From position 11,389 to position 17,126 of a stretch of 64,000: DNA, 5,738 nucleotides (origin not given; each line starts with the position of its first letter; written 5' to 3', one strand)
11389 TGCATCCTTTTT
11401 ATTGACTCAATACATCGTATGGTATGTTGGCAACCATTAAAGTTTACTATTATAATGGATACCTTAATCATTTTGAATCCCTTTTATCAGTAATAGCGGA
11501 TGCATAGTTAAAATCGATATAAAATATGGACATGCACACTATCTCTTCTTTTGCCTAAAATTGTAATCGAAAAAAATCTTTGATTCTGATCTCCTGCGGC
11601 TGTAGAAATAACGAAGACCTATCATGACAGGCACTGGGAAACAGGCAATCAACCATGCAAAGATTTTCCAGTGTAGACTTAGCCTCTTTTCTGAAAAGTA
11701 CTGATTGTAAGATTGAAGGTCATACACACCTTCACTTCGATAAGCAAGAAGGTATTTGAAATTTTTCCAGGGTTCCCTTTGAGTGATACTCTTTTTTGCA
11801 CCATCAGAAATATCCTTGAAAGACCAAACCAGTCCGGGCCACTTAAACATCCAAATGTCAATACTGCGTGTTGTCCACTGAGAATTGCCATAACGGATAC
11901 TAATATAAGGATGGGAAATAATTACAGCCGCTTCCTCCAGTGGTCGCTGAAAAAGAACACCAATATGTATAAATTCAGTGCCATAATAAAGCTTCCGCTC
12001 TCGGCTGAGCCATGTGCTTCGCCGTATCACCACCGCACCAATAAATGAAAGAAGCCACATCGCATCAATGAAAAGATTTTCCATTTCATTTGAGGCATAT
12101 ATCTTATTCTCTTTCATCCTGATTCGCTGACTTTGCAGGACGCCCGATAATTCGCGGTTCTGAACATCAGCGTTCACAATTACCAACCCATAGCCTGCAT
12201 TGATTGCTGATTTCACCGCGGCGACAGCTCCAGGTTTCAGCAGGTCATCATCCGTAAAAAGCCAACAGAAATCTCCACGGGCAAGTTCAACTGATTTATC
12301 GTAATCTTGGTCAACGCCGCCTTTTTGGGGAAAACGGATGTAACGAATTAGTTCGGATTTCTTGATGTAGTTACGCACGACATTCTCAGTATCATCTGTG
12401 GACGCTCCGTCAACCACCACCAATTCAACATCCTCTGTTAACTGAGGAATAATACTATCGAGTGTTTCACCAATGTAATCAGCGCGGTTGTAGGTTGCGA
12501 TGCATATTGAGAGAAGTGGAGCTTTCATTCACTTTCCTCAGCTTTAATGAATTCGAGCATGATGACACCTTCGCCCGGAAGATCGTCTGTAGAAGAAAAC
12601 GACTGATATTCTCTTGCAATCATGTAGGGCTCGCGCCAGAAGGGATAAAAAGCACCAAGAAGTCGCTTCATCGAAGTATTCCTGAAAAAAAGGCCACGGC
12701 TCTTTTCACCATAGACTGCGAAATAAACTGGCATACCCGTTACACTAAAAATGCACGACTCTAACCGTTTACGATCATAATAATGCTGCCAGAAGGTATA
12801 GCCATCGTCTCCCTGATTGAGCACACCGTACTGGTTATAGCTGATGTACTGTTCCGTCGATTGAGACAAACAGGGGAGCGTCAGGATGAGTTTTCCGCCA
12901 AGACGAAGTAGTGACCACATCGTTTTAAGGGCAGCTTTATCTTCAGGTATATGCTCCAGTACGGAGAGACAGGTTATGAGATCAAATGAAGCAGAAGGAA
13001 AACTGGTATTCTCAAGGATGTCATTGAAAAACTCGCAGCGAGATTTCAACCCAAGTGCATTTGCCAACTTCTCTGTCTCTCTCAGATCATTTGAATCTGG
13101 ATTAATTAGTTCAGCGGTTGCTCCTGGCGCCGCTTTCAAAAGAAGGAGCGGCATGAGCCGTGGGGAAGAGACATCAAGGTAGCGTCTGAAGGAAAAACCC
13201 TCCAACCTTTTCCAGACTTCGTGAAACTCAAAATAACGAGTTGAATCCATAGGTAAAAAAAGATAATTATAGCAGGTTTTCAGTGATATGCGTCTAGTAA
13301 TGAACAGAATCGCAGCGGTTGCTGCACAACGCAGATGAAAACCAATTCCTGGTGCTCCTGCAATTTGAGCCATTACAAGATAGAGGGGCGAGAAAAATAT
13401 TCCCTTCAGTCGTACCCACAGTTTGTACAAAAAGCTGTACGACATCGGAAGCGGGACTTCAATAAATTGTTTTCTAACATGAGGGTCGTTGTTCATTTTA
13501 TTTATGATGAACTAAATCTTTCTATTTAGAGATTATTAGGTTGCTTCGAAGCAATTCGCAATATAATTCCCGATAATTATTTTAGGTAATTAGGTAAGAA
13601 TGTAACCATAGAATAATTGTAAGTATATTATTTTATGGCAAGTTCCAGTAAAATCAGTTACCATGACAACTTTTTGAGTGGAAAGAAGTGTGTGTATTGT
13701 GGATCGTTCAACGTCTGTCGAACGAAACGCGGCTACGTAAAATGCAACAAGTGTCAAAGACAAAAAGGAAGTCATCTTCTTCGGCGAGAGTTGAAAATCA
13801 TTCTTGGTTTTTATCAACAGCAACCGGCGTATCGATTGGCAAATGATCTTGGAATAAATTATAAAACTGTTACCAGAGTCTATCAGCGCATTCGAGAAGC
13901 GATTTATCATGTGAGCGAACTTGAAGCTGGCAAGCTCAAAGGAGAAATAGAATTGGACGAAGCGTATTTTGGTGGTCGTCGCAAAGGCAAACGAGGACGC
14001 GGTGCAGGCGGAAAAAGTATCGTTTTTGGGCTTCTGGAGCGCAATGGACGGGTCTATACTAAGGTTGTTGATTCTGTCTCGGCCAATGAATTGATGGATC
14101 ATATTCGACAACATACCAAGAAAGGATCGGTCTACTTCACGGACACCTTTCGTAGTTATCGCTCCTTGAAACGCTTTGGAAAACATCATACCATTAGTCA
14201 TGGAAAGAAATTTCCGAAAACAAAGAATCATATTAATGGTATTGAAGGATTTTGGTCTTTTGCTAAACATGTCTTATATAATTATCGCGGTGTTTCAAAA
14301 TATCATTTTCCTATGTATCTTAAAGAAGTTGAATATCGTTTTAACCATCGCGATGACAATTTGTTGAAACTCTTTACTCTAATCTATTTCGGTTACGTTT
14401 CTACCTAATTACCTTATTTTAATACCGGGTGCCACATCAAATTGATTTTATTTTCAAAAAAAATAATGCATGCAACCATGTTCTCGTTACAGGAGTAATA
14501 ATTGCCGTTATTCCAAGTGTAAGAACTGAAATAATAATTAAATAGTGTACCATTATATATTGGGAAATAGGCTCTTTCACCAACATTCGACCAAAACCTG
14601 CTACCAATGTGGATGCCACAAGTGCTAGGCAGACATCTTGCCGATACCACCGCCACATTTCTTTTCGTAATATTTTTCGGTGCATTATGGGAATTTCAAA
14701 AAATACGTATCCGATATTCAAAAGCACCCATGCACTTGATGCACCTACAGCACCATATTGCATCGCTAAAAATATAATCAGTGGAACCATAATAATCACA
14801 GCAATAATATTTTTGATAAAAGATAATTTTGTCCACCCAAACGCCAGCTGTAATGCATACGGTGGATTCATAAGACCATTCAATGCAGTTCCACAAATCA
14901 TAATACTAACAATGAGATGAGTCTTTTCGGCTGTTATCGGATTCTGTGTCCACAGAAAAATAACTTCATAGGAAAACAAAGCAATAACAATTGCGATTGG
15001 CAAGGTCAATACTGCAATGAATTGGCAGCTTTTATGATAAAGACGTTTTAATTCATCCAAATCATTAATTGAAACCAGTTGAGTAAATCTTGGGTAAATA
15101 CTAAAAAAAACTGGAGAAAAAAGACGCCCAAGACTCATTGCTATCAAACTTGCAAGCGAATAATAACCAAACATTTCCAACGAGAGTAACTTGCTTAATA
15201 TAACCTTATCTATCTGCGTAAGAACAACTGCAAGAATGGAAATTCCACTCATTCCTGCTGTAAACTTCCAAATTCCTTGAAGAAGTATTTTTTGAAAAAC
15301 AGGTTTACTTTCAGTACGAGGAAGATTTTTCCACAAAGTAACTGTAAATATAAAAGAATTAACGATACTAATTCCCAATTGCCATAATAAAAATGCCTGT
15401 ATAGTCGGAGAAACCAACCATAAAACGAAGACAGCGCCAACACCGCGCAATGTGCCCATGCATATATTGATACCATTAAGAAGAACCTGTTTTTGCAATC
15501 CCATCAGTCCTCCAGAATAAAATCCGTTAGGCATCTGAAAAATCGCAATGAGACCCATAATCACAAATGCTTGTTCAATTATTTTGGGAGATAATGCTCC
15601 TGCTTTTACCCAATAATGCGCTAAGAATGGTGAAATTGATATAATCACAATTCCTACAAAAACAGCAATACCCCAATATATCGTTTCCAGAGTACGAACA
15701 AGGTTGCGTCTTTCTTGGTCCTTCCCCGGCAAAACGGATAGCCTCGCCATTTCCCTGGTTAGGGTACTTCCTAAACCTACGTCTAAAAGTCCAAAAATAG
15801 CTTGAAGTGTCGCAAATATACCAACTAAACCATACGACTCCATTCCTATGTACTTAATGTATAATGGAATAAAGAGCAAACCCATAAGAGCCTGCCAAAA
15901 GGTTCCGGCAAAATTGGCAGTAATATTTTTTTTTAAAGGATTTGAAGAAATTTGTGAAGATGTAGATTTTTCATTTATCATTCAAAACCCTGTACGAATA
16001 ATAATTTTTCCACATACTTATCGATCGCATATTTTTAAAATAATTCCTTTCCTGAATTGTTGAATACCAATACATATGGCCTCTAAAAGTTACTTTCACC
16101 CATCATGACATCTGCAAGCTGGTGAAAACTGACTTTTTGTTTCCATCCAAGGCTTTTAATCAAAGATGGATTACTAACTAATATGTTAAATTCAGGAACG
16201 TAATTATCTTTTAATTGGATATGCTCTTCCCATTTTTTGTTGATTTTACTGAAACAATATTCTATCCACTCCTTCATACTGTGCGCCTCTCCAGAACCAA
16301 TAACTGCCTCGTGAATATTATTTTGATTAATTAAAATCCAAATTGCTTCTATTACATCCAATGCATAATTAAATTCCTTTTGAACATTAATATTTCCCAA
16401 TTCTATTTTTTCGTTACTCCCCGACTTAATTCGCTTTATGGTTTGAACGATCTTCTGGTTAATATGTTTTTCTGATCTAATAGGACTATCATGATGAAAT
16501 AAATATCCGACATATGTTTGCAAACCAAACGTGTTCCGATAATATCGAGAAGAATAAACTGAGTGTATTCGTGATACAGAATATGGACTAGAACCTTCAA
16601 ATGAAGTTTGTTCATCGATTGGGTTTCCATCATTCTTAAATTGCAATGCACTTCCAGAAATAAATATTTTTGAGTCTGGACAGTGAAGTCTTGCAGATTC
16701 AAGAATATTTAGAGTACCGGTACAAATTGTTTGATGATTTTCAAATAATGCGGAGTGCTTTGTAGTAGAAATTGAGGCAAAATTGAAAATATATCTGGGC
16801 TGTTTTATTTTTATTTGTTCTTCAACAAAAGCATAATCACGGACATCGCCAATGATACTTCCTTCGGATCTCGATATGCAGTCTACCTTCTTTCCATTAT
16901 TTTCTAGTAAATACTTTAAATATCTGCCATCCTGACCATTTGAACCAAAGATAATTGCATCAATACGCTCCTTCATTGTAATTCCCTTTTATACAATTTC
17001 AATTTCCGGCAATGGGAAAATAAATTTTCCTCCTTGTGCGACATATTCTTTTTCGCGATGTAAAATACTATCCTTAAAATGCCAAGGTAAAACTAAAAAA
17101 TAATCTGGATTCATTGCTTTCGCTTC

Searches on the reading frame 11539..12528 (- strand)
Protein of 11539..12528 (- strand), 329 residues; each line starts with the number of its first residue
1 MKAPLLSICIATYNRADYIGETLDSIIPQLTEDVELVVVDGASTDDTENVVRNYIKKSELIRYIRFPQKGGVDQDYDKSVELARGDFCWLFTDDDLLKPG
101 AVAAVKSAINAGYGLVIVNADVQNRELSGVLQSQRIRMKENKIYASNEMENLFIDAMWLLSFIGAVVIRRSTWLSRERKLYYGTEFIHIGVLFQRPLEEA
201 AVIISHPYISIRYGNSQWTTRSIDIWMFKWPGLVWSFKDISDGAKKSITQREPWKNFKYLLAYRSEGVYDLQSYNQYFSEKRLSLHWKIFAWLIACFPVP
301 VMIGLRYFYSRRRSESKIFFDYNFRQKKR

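Call 10: search_protein_families(library=pfam, proteins=[window:11539-12528:-], max_evalue=0.01)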
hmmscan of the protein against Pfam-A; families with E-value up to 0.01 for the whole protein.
window:11539-12528:- (329 aa): 3 families
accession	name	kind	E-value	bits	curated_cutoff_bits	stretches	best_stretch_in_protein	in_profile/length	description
PF00535.33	Glycos_transf_2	-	1.1e-25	91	23.3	1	7-145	1-138/168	Glycosyl transferase family 2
PF13641.12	Glyco_tranf_2_3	-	2e-10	41.5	27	1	6-143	3-145/230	Glycosyltransferase like family 2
PF10111.15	Glyco_tranf_2_2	-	2.6e-05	24.3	27.3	1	8-104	4-101/276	Glycosyltransferase like family 2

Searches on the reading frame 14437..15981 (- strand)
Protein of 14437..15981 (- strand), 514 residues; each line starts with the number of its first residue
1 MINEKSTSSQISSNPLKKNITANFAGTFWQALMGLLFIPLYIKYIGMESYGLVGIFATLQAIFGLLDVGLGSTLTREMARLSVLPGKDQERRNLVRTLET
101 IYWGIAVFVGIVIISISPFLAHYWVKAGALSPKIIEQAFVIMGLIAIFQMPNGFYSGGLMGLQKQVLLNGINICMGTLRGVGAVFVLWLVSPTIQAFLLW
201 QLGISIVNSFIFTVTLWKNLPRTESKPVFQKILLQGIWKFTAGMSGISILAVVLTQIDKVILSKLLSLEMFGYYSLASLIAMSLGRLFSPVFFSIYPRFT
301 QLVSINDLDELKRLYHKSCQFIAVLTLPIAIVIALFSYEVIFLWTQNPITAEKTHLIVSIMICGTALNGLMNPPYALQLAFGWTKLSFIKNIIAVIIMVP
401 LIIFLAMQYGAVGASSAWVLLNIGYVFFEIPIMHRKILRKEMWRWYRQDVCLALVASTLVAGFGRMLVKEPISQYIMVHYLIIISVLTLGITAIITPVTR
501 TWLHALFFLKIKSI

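Call 10: search_protein_families(library=pfam, proteins=[window:14437-15981:-], max_evalue=0.01)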
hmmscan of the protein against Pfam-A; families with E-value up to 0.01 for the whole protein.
window:14437-15981:- (514 aa): 3 families
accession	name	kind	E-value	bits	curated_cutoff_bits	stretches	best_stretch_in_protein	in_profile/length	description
PF01943.22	Polysacc_synt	-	5.9e-14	52.6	28.2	1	16-302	1-273/274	Polysaccharide biosynthesis protein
PF13440.11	Polysacc_synt_3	-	3.6e-12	46.6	23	1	48-341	9-280/293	Polysaccharide biosynthesis protein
PF01554.23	MatE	-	9e-06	25.9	24.9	1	248-401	6-158/161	MatE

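Call 58: search_protein_families(library=ncbifam, proteins=[window:14437-15981:-], max_evalue=0.001)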
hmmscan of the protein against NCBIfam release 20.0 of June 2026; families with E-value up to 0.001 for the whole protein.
window:14437-15981:- (514 aa): 2 families
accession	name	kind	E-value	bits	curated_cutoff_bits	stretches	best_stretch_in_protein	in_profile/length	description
NF007773.0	PRK10459.1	equivalog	2.9e-17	62.8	273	1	33-495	24-461/492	MOP flippase family protein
NF041503.1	WZX_like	subfamily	2.9e-10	39.8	300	2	93-361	88-355/429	O-unit flippase-like protein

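Call 60: find_encoding_contigs(protein=window:14437-15981:-, flank=3000, max_places=10)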
Protein window:14437-15981:- (514 aa): 1 contig read that carries it; 1 place shown.
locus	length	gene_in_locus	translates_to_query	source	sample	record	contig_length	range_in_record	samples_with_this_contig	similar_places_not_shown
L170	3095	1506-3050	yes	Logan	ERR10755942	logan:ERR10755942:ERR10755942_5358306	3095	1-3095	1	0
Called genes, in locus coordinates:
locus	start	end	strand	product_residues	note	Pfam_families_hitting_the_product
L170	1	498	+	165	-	?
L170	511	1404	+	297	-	PF01370:Epimerase, PF16363:GDP_Man_Dehyd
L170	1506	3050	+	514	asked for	PF01943:Polysacc_synt, PF13440:Polysacc_synt_3, PF01554:MatE (weak)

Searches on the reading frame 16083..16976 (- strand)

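Call 10: search_protein_families(library=pfam, proteins=[window:16083-16976:-], max_evalue=0.01)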
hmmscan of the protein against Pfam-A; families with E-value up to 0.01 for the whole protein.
window:16083-16976:- (297 aa): 2 families
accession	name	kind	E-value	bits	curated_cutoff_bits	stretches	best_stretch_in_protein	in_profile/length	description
PF16363.11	GDP_Man_Dehyd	-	6e-48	164.4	27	1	9-290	2-331/332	GDP-mannose 4,6 dehydratase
PF01370.27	Epimerase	-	2e-27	96.6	20.9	1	8-219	2-228/240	NAD dependent epimerase/dehydratase family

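Call 58: search_protein_families(library=ncbifam, proteins=[window:16083-16976:-], max_evalue=0.001)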
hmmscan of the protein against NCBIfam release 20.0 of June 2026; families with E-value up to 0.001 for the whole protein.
window:16083-16976:- (297 aa): 6 families
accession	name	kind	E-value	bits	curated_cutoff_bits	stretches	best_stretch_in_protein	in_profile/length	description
TIGR01472.1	gmd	equivalog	1.8e-40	139.2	415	1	43-292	61-335/342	GDP-mannose 4,6-dehydratase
TIGR04180.1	EDH_00030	hypoth_equivalog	2.2e-16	59.8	475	1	40-251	53-262/297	NAD-dependent 4,6-dehydratase LegB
TIGR01181.1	dTDP_gluc_dehyt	equivalog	4.7e-13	48.9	365.1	1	41-286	55-302/321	dTDP-glucose 4,6-dehydratase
TIGR01179.1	galE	equivalog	1.5e-05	24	262.3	0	40-137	51-150/332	UDP-glucose 4-epimerase GalE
TIGR02622.1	CDP_4_6_dhtase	equivalog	2.3e-05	23.7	278.45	1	38-150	56-172/352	CDP-glucose 4,6-dehydratase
NF007490.0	PRK10084.1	subfamily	0.00064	18.8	649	0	121-223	156-254/361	dTDP-glucose 4,6-dehydratase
